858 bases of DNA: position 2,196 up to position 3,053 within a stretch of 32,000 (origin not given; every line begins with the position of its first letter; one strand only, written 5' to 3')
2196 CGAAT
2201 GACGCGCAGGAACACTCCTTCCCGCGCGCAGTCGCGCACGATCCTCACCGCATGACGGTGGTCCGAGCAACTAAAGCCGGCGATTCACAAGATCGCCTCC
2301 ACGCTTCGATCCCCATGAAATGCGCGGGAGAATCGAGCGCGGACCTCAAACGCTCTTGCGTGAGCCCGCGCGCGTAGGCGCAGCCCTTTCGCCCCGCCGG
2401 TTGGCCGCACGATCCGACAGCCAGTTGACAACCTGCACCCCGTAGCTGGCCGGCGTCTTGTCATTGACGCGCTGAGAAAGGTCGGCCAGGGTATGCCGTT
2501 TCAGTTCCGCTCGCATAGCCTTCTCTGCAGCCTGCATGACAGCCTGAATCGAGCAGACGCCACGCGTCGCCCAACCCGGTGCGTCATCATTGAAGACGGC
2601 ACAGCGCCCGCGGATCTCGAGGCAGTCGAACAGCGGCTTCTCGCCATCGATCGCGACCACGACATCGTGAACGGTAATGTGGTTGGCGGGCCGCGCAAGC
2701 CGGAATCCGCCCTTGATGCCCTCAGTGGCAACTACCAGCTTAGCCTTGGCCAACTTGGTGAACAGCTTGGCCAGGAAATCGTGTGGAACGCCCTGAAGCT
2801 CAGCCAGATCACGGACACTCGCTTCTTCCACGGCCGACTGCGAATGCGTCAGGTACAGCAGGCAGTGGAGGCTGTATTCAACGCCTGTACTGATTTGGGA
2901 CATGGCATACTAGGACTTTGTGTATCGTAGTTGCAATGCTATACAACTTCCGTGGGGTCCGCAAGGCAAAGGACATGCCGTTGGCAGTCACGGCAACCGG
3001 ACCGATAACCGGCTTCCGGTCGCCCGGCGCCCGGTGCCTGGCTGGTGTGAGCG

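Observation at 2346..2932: Candidate cognate regulator: an Rrf2 protein with its own box and an atypical Cys spacing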

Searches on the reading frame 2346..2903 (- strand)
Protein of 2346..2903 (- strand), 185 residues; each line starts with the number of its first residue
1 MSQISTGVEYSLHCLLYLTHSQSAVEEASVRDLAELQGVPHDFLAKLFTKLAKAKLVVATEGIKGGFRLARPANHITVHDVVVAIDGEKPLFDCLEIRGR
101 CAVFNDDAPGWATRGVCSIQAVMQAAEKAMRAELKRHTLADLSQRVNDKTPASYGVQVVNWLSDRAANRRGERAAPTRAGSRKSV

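Call 13: search_protein_families(library=pfam, proteins=[window:2346-2903:-], max_evalue=0.01)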
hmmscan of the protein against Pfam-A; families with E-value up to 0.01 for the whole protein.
window:2346-2903:- (185 aa): 1 family
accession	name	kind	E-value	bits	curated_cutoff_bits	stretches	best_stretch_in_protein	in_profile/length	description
PF02082.26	Rrf2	-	1.3e-31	109.9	30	1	4-144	1-131/132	Iron-dependent Transcriptional regulator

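Call 14: search_protein_families(library=ncbifam, proteins=[window:2346-2903:-], max_evalue=0.01)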
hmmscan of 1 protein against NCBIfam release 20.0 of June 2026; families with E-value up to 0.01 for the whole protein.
window:2346-2903:- (185 aa): 7 families
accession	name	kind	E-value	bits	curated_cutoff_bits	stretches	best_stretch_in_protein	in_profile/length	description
TIGR00738.1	rrf2_super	superfamily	4.1e-27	94.7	73.3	1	4-143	3-131/132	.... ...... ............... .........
TIGR02944.1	suf_reg_Xantho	equivalog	3.7e-15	56.5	110.65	1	1-105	1-103/130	SUF system Fe-S cluster assembly regulator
NF008240.0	PRK11014.1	equivalog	1.3e-13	51.2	182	1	3-144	2-129/141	nitric oxide-sensing transcriptional repressor NsrR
TIGR02010.1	IscR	equivalog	4.2e-13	49.3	207.55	1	9-95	8-93/135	Fe-S cluster assembly transcriptional regulator IscR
NF008886.0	PRK11920.1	equivalog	5.9e-13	48.8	193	1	8-145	7-134/153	iron-responsive transcriptional regulator RirA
NF047409.1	Cys_reg_CymR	equivalog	3.3e-10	40.2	195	1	3-88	2-86/139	cysteine metabolism transcriptional regulator CymR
NF008110.0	PRK10857.1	equivalog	8.8e-09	35.3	275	1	26-88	24-86/164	Fe-S cluster assembly transcriptional regulator IscR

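Call 19: search_solved_structures(query=window:2346-2903:-, max_evalue=0.001, show_alignments=4)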
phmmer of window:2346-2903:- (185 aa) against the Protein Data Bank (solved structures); distinct sequences matched with E-value up to 0.001: 11.
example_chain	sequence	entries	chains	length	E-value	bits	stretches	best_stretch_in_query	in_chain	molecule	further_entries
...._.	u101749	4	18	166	6.2e-24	87.9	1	3-162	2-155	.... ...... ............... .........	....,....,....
6y45_A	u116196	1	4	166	6.7e-24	87.8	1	3-162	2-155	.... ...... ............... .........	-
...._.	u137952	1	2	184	3.9e-08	36.4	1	8-87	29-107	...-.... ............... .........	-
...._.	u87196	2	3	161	3.2e-07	33.5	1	9-142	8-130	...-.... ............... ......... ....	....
4cic_A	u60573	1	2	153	7e-07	32.3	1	5-91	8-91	TRANSCRIPTIONAL REGULATOR, BADM/RRF2 FAMILY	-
4hf2_A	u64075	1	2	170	7.1e-07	32.3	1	26-88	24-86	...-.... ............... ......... IscR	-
4hf0_A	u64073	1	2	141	2.5e-06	30.5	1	26-88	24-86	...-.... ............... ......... IscR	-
4chu_A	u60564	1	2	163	3.3e-06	30.2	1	10-87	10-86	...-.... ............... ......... ISCR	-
4hf1_A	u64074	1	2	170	3.6e-06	30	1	26-88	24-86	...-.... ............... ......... IscR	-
5n08_A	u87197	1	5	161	3e-05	27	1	9-142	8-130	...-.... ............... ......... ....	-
3t8r_A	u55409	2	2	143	0.00013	24.9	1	3-96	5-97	Staphylococcus aureus CymR | Staphylococcus aureus CymR (oxidized form)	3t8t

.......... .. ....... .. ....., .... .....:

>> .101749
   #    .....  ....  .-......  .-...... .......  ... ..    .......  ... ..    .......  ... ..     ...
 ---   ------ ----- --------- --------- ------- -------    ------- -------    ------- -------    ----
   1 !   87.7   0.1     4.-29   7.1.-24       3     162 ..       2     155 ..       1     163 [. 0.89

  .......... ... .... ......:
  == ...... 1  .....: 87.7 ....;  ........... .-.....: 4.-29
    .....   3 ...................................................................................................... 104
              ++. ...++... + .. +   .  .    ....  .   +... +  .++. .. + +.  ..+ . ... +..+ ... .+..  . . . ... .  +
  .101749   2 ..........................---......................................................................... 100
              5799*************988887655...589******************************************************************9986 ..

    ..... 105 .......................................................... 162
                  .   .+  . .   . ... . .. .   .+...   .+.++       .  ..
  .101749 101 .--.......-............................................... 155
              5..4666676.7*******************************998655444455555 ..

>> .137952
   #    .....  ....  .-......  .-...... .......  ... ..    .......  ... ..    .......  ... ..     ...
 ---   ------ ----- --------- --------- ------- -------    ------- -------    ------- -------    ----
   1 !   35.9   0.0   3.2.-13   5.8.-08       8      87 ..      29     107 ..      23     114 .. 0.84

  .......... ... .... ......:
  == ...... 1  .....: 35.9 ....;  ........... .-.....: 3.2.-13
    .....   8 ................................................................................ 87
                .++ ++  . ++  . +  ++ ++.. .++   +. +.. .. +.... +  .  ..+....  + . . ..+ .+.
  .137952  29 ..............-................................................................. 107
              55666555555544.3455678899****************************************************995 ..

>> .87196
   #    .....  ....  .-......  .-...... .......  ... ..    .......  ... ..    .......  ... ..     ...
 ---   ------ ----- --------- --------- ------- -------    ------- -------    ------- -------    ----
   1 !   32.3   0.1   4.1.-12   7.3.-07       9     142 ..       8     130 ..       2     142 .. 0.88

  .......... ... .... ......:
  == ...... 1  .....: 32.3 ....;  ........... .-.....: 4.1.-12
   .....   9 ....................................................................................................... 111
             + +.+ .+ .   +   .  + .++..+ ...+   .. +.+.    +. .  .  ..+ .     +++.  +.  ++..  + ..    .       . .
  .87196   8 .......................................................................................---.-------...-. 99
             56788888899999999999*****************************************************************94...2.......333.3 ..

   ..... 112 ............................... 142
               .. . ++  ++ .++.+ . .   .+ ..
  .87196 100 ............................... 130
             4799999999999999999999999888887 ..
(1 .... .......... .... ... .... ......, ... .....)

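Call 24: find_homologous_proteins(query=window:2346-2903:-, max_evalue=0.00001)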
Query window:2346-2903:- (185 aa): 1012 proteins with E <= 0.00001 among 1200 candidates; the best 120 are listed.
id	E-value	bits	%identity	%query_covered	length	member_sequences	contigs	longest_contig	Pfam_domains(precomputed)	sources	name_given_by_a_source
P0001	1.0e-104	366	92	99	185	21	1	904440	PF02082.27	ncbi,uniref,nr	ncbi:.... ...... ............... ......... [Cupriavidus sp. WKF15]|uniref:RrF2 family transcriptiona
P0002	7.9e-103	359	90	99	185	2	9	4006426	PF02082.27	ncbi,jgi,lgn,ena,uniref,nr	ncbi:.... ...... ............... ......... [Cupriavidus oxalaticus]|jgi:Rrf2 family protein|uniref:T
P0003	4.0e-95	334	86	99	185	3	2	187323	PF02082.27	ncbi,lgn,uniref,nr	ncbi:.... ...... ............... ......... [Cupriavidus numazuensis]|uniref:HTH-type transcriptional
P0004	6.8e-94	330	82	99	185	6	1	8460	PF02082.27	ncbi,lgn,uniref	ncbi:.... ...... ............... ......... [Cupriavidus necator]|uniref:RrF2 family transcriptional 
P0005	2.5e-91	322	78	99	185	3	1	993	PF02082.27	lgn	-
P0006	5.3e-91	321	79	99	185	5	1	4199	PF02082.27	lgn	-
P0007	4.6e-90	318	78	99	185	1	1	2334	PF02082.27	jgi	jgi:Rrf2 family protein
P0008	5.8e-90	318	78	99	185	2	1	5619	PF02082.27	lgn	-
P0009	7.5e-90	317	80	99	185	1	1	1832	PF02082.27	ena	-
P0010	1.3e-89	316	79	99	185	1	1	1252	PF02082.27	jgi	jgi:Rrf2 family protein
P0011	2.6e-89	315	79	99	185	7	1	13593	PF02082.27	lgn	-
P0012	3.3e-89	315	79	99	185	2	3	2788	PF02082.27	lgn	-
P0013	1.2e-88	313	79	99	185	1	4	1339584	PF02082.27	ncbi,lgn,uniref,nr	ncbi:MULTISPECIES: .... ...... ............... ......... [unclassified Cupriavidus]|uniref:RrF2 fami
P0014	1.3e-88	313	82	92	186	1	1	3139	PF02082.27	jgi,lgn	jgi:Rrf2 family protein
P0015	2.0e-88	312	78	100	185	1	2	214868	PF02082.27,PF22798.3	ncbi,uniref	ncbi:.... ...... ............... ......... [Paraburkholderia sp. EG287A]|uniref:RrF2 family transcri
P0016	2.4e-88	312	79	99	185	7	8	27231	PF02082.27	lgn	-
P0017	2.5e-88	312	78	99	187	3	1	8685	PF02082.27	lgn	-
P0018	2.3e-87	309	77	99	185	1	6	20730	PF02082.27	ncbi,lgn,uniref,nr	ncbi:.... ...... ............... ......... [Cupriavidus sp. WS]|uniref:RrF2 family transcriptional r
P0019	2.7e-87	309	81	93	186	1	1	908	PF02082.27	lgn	-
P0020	3.1e-87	309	78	99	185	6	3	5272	PF02082.27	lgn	-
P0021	3.4e-87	308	78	100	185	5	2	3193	PF02082.27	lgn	-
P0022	5.4e-87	308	78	99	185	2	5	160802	PF02082.27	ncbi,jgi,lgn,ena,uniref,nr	ncbi:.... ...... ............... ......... [Paraburkholderia sp. Ac-20336]|uniref:RrF2 family transc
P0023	1.5e-86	306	79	97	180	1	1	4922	PF02082.27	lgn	-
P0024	2.3e-86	306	77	99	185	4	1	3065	PF02082.27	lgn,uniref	uniref:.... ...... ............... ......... n=1 Tax=Thauera sp. SDU_THAU2 TaxID=3136633 RepID=UPI00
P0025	3.1e-86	305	77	99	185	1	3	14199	PF02082.27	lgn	-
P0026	6.8e-86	304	78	99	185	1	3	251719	PF02082.27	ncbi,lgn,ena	-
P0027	1.4e-85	303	78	98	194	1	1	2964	PF02082.27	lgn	-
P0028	1.4e-85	303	78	99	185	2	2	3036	PF02082.27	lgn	-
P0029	2.4e-85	303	77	98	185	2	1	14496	PF02082.27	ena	-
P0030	3.8e-85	302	76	99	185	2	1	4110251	PF02082.27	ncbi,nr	ncbi:transcriptional regulator [Janthinobacterium sp. Marseille]|nr:Rrf2 family transcriptional regu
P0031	4.1e-85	302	78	99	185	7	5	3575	PF02082.27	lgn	-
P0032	4.6e-85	302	77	99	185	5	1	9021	PF02082.27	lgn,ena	-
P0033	4.8e-85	302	77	98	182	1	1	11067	PF02082.27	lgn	-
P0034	5.4e-85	301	75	99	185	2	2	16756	PF02082.27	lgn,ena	-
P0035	1.4e-84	300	72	100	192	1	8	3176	PF02082.27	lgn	-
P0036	1.4e-84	300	77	99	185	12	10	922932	PF02082.27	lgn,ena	-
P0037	1.4e-84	300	74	99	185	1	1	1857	PF02082.27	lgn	-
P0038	5.3e-84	298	74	98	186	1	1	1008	PF02082.27,PF22798.3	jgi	jgi:Rrf2 family protein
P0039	1.6e-83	297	75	99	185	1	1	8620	PF02082.27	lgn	-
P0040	9.1e-83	294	73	99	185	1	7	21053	PF02082.27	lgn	-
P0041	1.3e-82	294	74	99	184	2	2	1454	PF02082.27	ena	-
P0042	1.7e-82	293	76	99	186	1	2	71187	PF02082.27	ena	-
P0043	2.3e-82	293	74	94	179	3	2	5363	PF02082.27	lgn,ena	-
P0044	2.9e-82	292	79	92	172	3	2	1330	PF02082.27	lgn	-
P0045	3.5e-82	292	74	100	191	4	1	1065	PF02082.27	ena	-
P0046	5.3e-82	292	72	100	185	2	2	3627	PF02082.27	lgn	-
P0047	7.2e-82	291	73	99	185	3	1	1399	PF02082.27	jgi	jgi:Rrf2 family protein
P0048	1.6e-81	290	71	99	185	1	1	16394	PF02082.27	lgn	-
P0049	1.7e-81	290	79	92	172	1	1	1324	PF02082.27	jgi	-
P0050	2.8e-81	289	72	100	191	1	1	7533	PF02082.27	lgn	-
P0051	3.8e-81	289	77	97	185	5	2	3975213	PF02082.27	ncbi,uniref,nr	ncbi:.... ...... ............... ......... [Azospira restricta]|uniref:Rrf2 family transcriptional r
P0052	1.1e-80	287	73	99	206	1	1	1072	PF02082.27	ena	-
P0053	2.5e-80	286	71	99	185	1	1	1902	PF02082.27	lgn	-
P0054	2.6e-80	286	72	100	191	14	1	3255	PF02082.27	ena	-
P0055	2.7e-80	286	72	100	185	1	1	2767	PF02082.27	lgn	-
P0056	3.2e-80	286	73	99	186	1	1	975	PF02082.27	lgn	-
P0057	3.9e-80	286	77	94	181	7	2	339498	PF02082.27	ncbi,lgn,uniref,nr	ncbi:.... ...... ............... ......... [Cupriavidus pampae]|uniref:HTH-type transcriptional regu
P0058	5.4e-80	285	77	94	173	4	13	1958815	PF02082.27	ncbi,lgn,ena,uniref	ncbi:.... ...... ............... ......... [Cupriavidus sp. H18C2]|uniref:RrF2 family transcriptiona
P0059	9.8e-80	284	74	95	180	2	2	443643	PF02082.27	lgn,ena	-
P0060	3.7e-79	282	71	98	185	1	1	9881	PF02082.27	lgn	-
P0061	4.7e-79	282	72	99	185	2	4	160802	PF02082.27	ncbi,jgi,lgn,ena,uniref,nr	ncbi:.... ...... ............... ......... [Paraburkholderia sp. Ac-20336]|uniref:RrF2 family transc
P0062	9.5e-79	281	74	94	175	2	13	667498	PF02082.27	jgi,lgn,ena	-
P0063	2.5e-78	280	75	92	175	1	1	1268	PF02082.27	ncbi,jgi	jgi:Rrf2 family protein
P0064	2.7e-78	280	73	95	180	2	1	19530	PF02082.27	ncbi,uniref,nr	ncbi:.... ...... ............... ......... [Massilia sp. HP4]|uniref:RrF2 family transcriptional reg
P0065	2.9e-78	279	71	98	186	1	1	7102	PF02082.27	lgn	-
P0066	4.3e-78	279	76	92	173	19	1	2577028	PF02082.27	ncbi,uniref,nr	ncbi:Transcriptional regulator [Cupriavidus taiwanensis]|uniref:Transcriptional regulator n=1 Tax=Cu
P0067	4.3e-78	279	73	95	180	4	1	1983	PF02082.27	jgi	-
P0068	8.8e-78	278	76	91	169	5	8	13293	PF02082.27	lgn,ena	-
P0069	1.8e-77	277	72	94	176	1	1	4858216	PF02082.27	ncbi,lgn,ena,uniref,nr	ncbi:rrf2 family protein, putative transcriptional regulator [Serratia sp. FGI94]|uniref:RrF2 family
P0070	2.7e-77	276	71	96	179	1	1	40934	PF02082.27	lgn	-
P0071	2.9e-77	276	72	93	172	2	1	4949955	PF02082.27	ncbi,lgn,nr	ncbi:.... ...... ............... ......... [Klebsiella aerogenes]|nr:Rrf2 family transcriptional reg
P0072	4.1e-77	276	74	92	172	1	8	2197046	PF02082.27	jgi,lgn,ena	-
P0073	2.5e-76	273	72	95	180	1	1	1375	PF02082.27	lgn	-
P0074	2.6e-76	273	74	91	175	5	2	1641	PF02082.27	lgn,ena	-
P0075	2.7e-76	273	69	99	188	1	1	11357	PF02082.27,PF22798.3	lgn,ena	-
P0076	4.0e-76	272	75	93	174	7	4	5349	PF02082.27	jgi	jgi:Rrf2 family protein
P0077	4.6e-76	272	72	92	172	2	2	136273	PF02082.27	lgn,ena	-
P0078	7.7e-76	272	71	96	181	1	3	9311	PF02082.27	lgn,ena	-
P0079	7.9e-76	271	70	95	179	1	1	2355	PF02082.27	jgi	jgi:Rrf2 family protein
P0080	8.8e-76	271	71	94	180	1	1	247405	PF02082.27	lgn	-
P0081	4.0e-75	269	74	91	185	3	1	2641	PF02082.27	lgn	-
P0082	6.2e-75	269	74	94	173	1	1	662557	PF02082.27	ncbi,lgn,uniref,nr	ncbi:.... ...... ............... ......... [Cupriavidus agavae]|uniref:BadM/Rrf2 family transcriptio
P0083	1.1e-74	268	73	93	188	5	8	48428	PF02082.27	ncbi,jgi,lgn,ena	-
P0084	1.2e-74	268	67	100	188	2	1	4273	PF02082.27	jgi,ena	-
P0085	1.3e-74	267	72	92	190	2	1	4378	PF02082.27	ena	-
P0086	5.8e-74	265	72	92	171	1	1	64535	PF02082.27,PF22798.3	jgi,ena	-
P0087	8.5e-74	265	70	93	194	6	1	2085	PF02082.27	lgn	-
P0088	1.2e-73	264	73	92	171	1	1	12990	PF02082.27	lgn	-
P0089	1.3e-73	264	73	94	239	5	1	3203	PF02082.27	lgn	-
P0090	2.0e-73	264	71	94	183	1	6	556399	PF02082.27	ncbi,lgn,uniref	ncbi:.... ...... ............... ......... [Cupriavidus sp. 2TAF22]|uniref:RrF2 family transcription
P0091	3.8e-73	263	69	94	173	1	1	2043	PF02082.27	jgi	-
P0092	6.2e-73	262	71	93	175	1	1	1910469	PF02082.27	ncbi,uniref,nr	ncbi:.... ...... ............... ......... [Paraburkholderia sp. DHOC27]|uniref:RrF2 family transcri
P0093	1.1e-72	261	71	92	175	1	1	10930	PF02082.27,PF22798.3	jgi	-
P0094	1.7e-72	261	69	93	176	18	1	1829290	PF02082.27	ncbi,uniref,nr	ncbi:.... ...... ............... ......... [Paraburkholderia acidisoli]|uniref:Rrf2 family transcrip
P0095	1.8e-72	261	72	92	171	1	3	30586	PF02082.27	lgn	-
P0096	1.8e-72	261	71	94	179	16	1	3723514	PF02082.27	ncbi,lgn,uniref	ncbi:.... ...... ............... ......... [Cupriavidus basilensis]|uniref:RrF2 family transcription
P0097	2.5e-72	260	72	93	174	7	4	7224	PF02082.27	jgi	jgi:Rrf2 family protein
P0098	4.2e-72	259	67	99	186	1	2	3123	PF02082.27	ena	-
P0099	7.5e-72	259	72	93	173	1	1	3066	PF02082.27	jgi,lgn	jgi:Rrf2 family protein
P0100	8.8e-72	258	71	94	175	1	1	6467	PF02082.27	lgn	-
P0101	1.1e-71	258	70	92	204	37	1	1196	PF02082.27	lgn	-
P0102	1.3e-71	258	70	96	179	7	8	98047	PF02082.27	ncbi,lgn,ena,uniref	ncbi:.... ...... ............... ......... [Cupriavidus sp. 2MCAB6]|uniref:RrF2 family transcription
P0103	2.3e-71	257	69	95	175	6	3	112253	PF02082.27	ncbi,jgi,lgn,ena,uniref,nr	ncbi:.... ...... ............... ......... [Paraburkholderia ferrariae]|uniref:RrF2 family transcrip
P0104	2.4e-71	257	69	93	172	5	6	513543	PF02082.27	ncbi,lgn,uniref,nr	ncbi:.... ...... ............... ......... [Paraburkholderia sp. J63]|uniref:RrF2 family transcripti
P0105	3.0e-71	257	67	95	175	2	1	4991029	PF02082.27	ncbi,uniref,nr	ncbi:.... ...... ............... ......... [Dyella telluris]|uniref:Rrf2 family transcriptional regu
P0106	6.7e-71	255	70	88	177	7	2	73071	PF02082.27,PF22798.3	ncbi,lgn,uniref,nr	ncbi:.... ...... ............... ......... [Paraburkholderia saeva]|uniref:RrF2 family transcription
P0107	7.2e-71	255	69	92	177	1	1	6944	PF02082.27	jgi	jgi:rrf2 family protein (putative transcriptional regulator)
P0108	1.8e-70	254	70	92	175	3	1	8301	PF02082.27,PF22798.3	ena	-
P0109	3.0e-70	253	70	93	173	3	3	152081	PF02082.27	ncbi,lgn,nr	ncbi:transcriptional regulator [Burkholderia sp. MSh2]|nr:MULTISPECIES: Rrf2 family transcriptional 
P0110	4.7e-70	253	68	94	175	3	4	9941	PF02082.27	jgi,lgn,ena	-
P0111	5.6e-70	252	69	94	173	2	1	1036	PF02082.27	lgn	-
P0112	7.6e-70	252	69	93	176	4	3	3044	PF02082.27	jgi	jgi:Rrf2 family protein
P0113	9.2e-70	252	71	92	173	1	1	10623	PF02082.27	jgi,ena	jgi:Rrf2 family protein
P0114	9.5e-70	252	68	94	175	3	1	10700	PF02082.27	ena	-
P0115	1.2e-69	251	71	92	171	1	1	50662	PF02082.27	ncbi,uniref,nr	ncbi:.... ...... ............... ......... [Mitsuaria sp. GD03876]|uniref:RrF2 family transcriptiona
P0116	3.0e-69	250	67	95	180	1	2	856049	PF02082.27,PF22798.3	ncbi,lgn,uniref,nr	ncbi:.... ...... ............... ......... [Paraburkholderia sp.]|uniref:RrF2 family transcriptional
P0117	3.6e-69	250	68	94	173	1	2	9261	PF02082.27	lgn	-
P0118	5.4e-69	249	69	94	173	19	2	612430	PF02082.27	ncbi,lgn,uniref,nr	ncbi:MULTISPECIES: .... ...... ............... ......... [unclassified Paraburkholderia]|uniref:RrF2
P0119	1.1e-68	248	66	94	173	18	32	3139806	PF02082.27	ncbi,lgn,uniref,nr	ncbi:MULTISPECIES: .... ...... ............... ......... [Burkholderia]|uniref:Transcriptional regul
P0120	1.7e-68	248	65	92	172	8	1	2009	PF02082.27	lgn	-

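Call 27: find_related_loci(query=A1, collection=genome_contigs, flank=10000)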
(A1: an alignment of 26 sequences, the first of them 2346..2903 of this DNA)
Query A1 (185 aa) in genome_contigs; peptide patterns used: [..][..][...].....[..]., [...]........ (x = any residue, [..] = any of these).
484 stretches matched a pattern; 381 encode a relative of the query (tblastn E <= 1e-3); the best 80 are kept; 79 distinct loci.
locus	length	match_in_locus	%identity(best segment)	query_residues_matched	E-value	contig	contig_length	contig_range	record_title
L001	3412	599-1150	97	1-184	2e-123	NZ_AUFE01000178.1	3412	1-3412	Cupriavidus sp. amp6 K309DRAFT_scaffold00176.176_C, whole genome shotgun sequence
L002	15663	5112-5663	96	1-184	3e-119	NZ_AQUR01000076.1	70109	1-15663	Cupriavidus neocaledonicus strain STM6070 A3AGDRAFT_scaffold_31.32_C, whole genome shotgun sequence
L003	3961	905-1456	94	1-184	5e-118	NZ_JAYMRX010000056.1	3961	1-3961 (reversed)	Cupriavidus oxalaticus strain JPY540 NODE_56_length_3961_cov_93.923839, whole genome shotgun sequence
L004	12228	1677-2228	93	1-184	2e-116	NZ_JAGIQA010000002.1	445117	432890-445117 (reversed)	Cupriavidus consociatus strain LEh25 NODE_2_length_445117_cov_74.903184, whole genome shotgun sequence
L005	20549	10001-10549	86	1-183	6e-103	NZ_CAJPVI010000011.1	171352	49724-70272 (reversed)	Cupriavidus numazuensis strain LMG 26411 isolate LMG 26411, whole genome shotgun sequence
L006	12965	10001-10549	79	1-183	9e-96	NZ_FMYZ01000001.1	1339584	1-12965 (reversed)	Cupriavidus sp. YR651, whole genome shotgun sequence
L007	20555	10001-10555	79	1-183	1e-95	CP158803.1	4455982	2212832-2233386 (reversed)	Ralstonia pickettii strain RAL3 chromosome 1, complete sequence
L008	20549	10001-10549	79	1-183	5e-95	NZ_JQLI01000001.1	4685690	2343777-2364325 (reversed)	Cupriavidus necator A5-1 K307DRAFT_scf7180000000052_quiver.1_C, whole genome shotgun sequence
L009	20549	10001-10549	78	1-183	3e-94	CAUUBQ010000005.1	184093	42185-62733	MAG TPA_asm: uncultured Cupriavidus sp. isolate SRR17738104_bin.8_MetaWRAP_v1.3_MAG genome assembly, contig: ERZ14211620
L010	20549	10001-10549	78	1-183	1e-93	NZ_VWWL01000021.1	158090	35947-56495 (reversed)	Burkholderia sp. Ax-1724 NODE_20_length_158090_cov_49.864088/0, whole genome shotgun sequence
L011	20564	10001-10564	79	1-184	2e-91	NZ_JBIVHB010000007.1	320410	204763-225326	Cupriavidus sp. NPDC089707 NPDC089707_195_G9.ctg-0007, whole genome shotgun sequence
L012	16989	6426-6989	74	1-182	2e-90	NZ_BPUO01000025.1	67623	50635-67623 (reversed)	Cupriavidus pauculus strain 19C6 sequence25, whole genome shotgun sequence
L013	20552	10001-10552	75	1-182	5e-90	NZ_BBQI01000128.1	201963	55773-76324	Cupriavidus sp. D384, whole genome shotgun sequence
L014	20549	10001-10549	74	1-183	8e-90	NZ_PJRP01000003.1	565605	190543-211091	Cupriavidus pauculus strain UM1 contig_3, whole genome shotgun sequence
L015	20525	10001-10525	75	1-174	9e-89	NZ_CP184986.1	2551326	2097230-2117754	Cupriavidus sp. H19C3 chromosome 2, complete sequence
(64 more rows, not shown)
